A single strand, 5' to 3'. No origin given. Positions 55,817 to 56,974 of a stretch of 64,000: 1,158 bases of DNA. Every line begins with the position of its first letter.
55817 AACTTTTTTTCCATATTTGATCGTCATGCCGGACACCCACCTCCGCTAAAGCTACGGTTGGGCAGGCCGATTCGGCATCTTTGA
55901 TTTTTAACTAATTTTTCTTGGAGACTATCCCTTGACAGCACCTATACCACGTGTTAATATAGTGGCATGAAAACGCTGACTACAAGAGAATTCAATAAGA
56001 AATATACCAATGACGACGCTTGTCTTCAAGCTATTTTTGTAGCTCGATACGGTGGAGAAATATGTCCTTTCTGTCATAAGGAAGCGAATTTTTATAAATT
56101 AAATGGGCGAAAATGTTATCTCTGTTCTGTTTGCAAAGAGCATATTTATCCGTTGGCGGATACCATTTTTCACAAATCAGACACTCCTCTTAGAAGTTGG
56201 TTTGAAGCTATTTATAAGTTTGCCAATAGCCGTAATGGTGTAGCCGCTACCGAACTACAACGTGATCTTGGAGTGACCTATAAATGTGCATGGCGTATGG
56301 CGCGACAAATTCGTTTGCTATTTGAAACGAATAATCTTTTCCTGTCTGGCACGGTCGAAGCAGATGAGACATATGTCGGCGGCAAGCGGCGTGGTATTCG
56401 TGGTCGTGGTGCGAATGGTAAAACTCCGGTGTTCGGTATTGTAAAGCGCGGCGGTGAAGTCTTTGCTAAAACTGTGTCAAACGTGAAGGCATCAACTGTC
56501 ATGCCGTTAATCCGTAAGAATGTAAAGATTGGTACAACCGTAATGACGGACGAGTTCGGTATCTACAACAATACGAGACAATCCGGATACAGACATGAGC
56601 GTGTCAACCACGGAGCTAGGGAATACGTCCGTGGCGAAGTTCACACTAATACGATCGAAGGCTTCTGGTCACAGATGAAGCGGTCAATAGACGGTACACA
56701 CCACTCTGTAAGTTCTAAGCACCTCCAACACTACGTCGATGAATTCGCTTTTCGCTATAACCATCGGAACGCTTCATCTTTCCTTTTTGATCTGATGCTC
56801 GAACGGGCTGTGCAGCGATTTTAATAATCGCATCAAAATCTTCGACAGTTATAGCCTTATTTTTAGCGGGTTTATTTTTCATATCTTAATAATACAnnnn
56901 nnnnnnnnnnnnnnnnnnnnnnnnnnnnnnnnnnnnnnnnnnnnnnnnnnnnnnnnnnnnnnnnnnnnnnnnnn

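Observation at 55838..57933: Recent IS1595-family insertion carrying a passenger trypsin-like protease, landed inside a family-A repeat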

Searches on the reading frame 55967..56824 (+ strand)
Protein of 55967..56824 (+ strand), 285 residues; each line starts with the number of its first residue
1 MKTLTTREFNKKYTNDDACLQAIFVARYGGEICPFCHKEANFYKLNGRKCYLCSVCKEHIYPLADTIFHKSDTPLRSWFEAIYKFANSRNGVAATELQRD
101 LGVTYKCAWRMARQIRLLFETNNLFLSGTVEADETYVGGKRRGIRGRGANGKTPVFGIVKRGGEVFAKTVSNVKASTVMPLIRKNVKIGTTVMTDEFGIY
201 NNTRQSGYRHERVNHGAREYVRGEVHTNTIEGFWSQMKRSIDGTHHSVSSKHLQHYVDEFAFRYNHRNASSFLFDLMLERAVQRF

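Call 3: search_protein_families(library=pfam, proteins=[window:55967-56824:+], max_evalue=0.1)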
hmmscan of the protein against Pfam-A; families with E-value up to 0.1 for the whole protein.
window:55967-56824:+ (285 aa): 4 families
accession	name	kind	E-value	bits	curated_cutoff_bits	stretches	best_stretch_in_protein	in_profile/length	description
PF12762.13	DDE_Tnp_IS1595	-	2.5e-47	161.2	27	1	126-265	2-153/153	ISXO2-like transposase domain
PF12760.12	Zn_ribbon_IS1595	-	1.1e-07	32.1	25.4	1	15-58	2-45/46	Transposase zinc-ribbon domain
PF13683.12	rve_3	-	0.025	14.8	26.5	1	229-267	18-56/67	Integrase core domain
PF23145.1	Zf_2nd_IFT121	-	0.054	13.6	25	0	49-61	15-27/45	IFT121, second zinc finger domain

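Call 12: search_protein_families(library=padloc, proteins=[window:55967-56824:+], max_evalue=1)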
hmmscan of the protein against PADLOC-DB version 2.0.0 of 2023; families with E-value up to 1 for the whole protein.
window:55967-56824:+ (285 aa): 0 families

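Call 13: search_protein_families(library=ncbifam, proteins=[window:55967-56824:+], max_evalue=1)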
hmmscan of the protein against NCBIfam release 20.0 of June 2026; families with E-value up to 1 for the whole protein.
window:55967-56824:+ (285 aa): 5 families
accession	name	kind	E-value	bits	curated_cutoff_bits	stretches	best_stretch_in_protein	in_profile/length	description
NF033547.1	transpos_IS1595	equivalog_domain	6.9e-63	212.4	75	1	70-267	1-215/215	IS1595 family transposase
NF011099.0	PRK14526.1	equivalog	0.038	13.6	223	1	24-65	115-157/211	adenylate kinase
NF033545.0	transpos_IS630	equivalog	0.041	13.3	100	0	226-260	261-294/299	IS630 family transposase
NF033587.1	transpos_IS6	equivalog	0.076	12.7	125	1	176-267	111-201/202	IS6 family transposase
NF048019.1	IS256_Zn_var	equivalog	0.088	12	150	1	227-260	266-298/304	IS256 family transposase, variant Zn-binding type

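Call 14: search_protein_families(library=phrogs, proteins=[window:55967-56824:+], max_evalue=1)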
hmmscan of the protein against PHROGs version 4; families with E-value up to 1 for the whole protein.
window:55967-56824:+ (285 aa): 3 families
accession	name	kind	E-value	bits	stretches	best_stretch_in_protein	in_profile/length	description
phrog_25593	-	unknown function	1.6e-36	127.1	2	2-141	10-154/344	-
phrog_9697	-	unknown function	1.2e-29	104.1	1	122-228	57-159/164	-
phrog_13752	-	unknown function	2.5e-21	77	1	151-270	2-119/131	-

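Call 20: find_homologous_proteins(query=window:55967-56824:+, max_evalue=1e-30)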
Query window:55967-56824:+ (285 aa): 7904 proteins with E <= 1e-30 among 8000 candidates; the best 120 are listed.
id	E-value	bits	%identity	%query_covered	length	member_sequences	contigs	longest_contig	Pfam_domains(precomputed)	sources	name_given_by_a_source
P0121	2.4e-194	662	100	100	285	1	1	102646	PF12760.13,PF12762.14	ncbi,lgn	-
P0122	3.2e-120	419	65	96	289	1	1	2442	PF12760.13,PF12762.14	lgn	-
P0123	1.8e-119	416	64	99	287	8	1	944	PF12760.13,PF12762.14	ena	-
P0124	9.2e-118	411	64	98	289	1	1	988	PF12760.13,PF12762.14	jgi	jgi:transposase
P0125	2.5e-117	409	62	99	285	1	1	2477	PF12760.13,PF12762.14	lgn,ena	-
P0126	9.3e-117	407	62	99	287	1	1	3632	PF12760.13,PF12762.14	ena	-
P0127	1.3e-115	404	63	97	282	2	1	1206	PF12760.13,PF12762.14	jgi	jgi:transposase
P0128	4.2e-115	402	61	100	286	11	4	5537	PF12760.13,PF12762.14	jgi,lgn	jgi:transposase-like protein/ribosomal protein L37AE/L43A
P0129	1.5e-114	400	63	97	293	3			PF12760.13,PF12762.14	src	-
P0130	2.2e-114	400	62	98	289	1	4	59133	PF12760.13,PF12762.14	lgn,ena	-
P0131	1.4e-113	397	60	98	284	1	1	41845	PF12760.13,PF12762.14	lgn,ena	-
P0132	2.2e-113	396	60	98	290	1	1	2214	PF12760.13,PF12762.14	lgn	-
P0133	4.6e-113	395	62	98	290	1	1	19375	PF12760.13,PF12762.14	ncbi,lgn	-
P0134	7.4e-113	395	62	98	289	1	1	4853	PF12760.13,PF12762.14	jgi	jgi:transposase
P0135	8.2e-113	394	61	100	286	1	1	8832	PF12760.13,PF12762.14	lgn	-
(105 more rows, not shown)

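Call 22: find_encoding_contigs(protein=P0122, flank=5000, max_places=3)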
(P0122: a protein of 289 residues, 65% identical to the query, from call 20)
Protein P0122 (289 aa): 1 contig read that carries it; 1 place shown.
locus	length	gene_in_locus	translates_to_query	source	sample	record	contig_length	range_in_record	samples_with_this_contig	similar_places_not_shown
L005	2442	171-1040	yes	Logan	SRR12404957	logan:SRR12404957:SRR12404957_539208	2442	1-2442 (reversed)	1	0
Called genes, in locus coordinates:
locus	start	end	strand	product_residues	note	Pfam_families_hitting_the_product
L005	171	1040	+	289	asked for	PF12760:Zn_ribbon_IS1595, PF12762:DDE_Tnp_IS1595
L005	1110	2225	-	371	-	PF04607:RelA_SpoT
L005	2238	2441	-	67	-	?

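Call 23: find_encoding_contigs(protein=P0125, flank=5000, max_places=3)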
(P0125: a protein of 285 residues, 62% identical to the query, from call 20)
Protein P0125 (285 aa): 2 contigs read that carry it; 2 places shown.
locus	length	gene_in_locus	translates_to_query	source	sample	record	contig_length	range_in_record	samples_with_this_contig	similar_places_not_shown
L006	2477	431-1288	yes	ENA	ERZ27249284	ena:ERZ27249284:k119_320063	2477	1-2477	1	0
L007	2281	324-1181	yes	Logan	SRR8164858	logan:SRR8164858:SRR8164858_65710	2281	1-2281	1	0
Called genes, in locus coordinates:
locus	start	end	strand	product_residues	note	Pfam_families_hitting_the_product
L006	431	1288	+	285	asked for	PF12760:Zn_ribbon_IS1595, PF12762:DDE_Tnp_IS1595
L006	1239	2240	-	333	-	PF10546:P63C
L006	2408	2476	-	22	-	?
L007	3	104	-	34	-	?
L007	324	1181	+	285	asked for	PF12760:Zn_ribbon_IS1595, PF12762:DDE_Tnp_IS1595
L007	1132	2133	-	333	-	PF10546:P63C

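Call 24: find_encoding_contigs(protein=P0126, flank=5000, max_places=3)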
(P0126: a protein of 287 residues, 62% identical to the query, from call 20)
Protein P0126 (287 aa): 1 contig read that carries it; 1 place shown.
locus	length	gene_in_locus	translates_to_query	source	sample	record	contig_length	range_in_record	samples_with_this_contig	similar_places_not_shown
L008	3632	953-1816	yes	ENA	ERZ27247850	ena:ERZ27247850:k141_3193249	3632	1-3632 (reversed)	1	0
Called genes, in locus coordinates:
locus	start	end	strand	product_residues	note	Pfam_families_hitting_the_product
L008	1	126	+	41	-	?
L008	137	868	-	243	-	-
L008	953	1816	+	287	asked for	PF12760:Zn_ribbon_IS1595, PF12762:DDE_Tnp_IS1595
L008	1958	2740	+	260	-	-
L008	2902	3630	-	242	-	?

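Call 28: find_related_loci(query=A1, collection=genome_contigs, flank=4000)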
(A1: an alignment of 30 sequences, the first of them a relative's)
Query A1 (285 aa) in genome_contigs; peptide patterns used: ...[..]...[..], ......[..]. (x = any residue, [..] = any of these).
600 stretches matched a pattern (row limit reached: there are more); 598 encode a relative of the query (tblastn E <= 1e-3); the best 80 are kept; 80 distinct loci.
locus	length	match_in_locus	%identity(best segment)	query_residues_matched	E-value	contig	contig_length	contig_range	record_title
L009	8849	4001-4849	57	1-282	1e-107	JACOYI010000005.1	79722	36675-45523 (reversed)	MAG: Candidatus Niyogibacteria bacterium isolate NC_groundwater_175_Ag_S-0.1um_54_37 S4_GD2017_2_S1_scaffold_482, whole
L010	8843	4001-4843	58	1-281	2e-106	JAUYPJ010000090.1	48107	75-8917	MAG: Candidatus Omnitrophota bacterium isolate C4_metabat.bin.25 C4_k141_682584, whole genome shotgun sequence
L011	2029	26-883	56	2-283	1e-104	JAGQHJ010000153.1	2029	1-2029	MAG: Cyanobacteria bacterium HKST-UBA04 NODE_154_length_2029_cov_2.791496, whole genome shotgun sequence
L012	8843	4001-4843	51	1-280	7e-98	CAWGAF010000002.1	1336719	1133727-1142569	MAG: uncultured Chloroflexia bacterium isolate MFD04408.bin.2.19 genome assembly, contig: contig_36051, whole genome sho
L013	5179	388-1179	58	4-267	1e-96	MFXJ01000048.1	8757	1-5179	MAG: Candidatus Peregrinibacteria bacterium RIFOXYB2_FULL_32_7 rifoxyb2_full_scaffold_2985, whole genome shotgun sequenc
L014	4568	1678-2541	50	4-281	3e-96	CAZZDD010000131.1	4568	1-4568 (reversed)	MAG TPA_asm: uncultured Candidatus Peribacteria bacterium isolate SRP329715_co2_201 genome assembly, contig: NODE_32851_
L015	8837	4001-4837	54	5-284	9e-96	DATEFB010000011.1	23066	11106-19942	MAG TPA_asm: Candidatus Saccharimonadales bacterium isolate SMAG_U8748 k141_1105117, whole genome shotgun sequence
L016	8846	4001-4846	50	1-281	6e-95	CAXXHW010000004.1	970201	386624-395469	MAG: Dehalococcoidia bacterium isolate 557c96e6-7d8d-4d87-ac40-868fa156ef41 genome assembly, contig: contig_4, whole gen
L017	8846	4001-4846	51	1-281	7e-95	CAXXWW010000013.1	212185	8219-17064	MAG: Dehalococcoidia bacterium isolate 6f417b46-71ab-4e31-a275-6032fe6bf018 genome assembly, contig: contig_13, whole ge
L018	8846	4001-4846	51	1-281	7e-95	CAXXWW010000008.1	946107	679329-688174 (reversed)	MAG: Dehalococcoidia bacterium isolate 6f417b46-71ab-4e31-a275-6032fe6bf018 genome assembly, contig: contig_8, whole gen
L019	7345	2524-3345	53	5-279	4e-95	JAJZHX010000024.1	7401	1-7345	MAG: bacterium isolate LSA1.bin28 NODE_13182_length_7401_cov_1.218037, whole genome shotgun sequence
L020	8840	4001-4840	54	4-278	6e-98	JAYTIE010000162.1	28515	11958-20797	MAG: Elusimicrobiota bacterium isolate GFS_2647 GFS_2647_161, whole genome shotgun sequence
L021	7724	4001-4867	49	1-280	6e-92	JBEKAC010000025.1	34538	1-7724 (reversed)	MAG: Dehalococcoidales bacterium isolate SPRUCE 103 SPRUCE_103_25, whole genome shotgun sequence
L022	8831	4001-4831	52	5-280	7e-92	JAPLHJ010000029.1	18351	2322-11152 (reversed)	MAG: Chloroflexota bacterium isolate LacPavin_0419_WC70L_MAG_53_9 LacPavin_0419_WC70L_scaffold_129608, whole genome shot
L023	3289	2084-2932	51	1-283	2e-93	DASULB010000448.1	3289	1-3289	MAG TPA_asm: Chitinophagaceae bacterium isolate SMAG_U1533 k141_1670522, whole genome shotgun sequence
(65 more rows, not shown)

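Call 67: search_dna_similar(query=window:55967-56824:+, collection=plasmids, mode=protein, max_rows=25)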
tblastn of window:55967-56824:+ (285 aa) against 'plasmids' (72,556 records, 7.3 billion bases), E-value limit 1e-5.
Records with a match: 400; places in all: 595; records where one place covers at least 80% of the query: 287.
Best place of each record, by identity: <60% 400.
By first word of the organism name: Sinorhizobium 41; Pseudosulfitobacter 30; Ralstonia 29; Acinetobacter 29; Xanthomonas 18; Aeromonas 17; Rhizobium 15; Mesorhizobium 13; Chondrinema 10; Acidiphilium 8; and 85 more.
By predicted mobility (MOB-suite, as given by PLSDB): non-mobilizable 200; conjugative 126; mobilizable 74.
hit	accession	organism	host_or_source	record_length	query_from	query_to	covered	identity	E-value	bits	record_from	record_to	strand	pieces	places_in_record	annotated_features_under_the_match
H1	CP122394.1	Geminicoccaceae bacterium SCSIO 64248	Montipora informis (coral)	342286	4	278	96%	46.8%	4e-68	236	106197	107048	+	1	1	IS1595 family transposase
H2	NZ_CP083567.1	Sulfitobacter sp. W027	-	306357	1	285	100%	41.2%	4e-61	215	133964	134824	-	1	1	IS1595 family transposase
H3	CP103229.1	Bacteroides faecis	Homo sapiens,cell culture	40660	8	281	96%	37.5%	4e-43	164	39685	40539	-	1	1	IS1595 family transposase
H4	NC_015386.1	Treponema succinifaciens DSM 2489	colon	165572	4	282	98%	36.3%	3e-40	155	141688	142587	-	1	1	IS1595 family transposase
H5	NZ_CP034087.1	Methylocystis rosea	cell culture,groundwater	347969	13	268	90%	39.2%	2e-44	167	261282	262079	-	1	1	IS1595 family transposase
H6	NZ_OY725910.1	Bacteroides finegoldii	-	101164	8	271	93%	37.5%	5e-42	160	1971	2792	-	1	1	none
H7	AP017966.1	Candidatus Megaera polyxenophila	-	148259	8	282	96%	35.2%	2e-45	171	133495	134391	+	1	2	transposase | hypothetical protein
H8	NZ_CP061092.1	Roseomonas marmotae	Marmota himalayana,pure culture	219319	30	269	84%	39.7%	5e-46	172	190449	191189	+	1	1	IS1595 family transposase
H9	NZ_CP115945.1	Ralstonia syzygii R24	Syzygium aromaticum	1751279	8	282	96%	34.2%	2e-32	133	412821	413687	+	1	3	none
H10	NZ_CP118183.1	Entomospira culicis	Culex pipiens,cell culture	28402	12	274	92%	35.8%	4e-43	164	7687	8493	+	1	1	IS1595 family transposase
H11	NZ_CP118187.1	Entomospira culicis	Culex pipiens,cell culture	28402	12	274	92%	35.8%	4e-43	164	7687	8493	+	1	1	IS1595 family transposase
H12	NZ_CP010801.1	Ralstonia mannitolilytica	Homo sapiens,bone marrow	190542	8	282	96%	33.9%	3e-32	132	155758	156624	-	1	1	IS1595-like element ISRama1 family transposase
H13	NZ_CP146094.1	Ralstonia sp. RRA.1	pure culture,Cupriavidus necator ...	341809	8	282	96%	33.9%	3e-32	132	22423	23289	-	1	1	IS1595-like element ISRama1 family transposase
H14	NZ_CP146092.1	Ralstonia sp. RRA.1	-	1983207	8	282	96%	33.9%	3e-32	132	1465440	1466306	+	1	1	none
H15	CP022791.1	Ralstonia solanacearum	Solanum tuberosum,single cell,Potato ...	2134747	8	282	96%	33.9%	8e-32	131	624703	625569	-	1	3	IS1595 family transposase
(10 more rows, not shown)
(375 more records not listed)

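Call 69: get_annotated_region(hit=H1, flank=3000)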
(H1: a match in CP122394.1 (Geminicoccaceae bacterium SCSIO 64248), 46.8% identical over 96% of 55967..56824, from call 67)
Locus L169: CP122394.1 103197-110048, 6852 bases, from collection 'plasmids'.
description: Geminicoccaceae bacterium SCSIO 64248 plasmid p1, complete sequence
organism: Geminicoccaceae bacterium SCSIO 64248 (NCBI taxid 3035935)
taxonomy: Bacteria; Pseudomonadota; Alphaproteobacteria; Geminicoccales; Geminicoccaceae; ; Geminicoccaceae bacterium SCSIO 64248
host: -; source: Montipora informis (coral); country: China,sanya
typing (MOB-suite, as given by PLSDB): non-mobilizable
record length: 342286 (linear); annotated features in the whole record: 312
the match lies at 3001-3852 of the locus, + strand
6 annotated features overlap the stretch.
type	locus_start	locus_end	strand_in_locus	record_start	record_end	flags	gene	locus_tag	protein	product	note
CDS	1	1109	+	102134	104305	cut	katG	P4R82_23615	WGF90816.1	catalase/peroxidase HPI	-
CDS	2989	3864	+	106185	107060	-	-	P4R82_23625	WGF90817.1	IS1595 family transposase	-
CDS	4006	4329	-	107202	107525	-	-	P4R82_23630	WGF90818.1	hypothetical protein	-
CDS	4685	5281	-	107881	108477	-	-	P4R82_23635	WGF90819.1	hypothetical protein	-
CDS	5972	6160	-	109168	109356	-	-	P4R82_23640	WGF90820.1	hypothetical protein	-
CDS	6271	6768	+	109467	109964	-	-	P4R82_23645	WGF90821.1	hypothetical protein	-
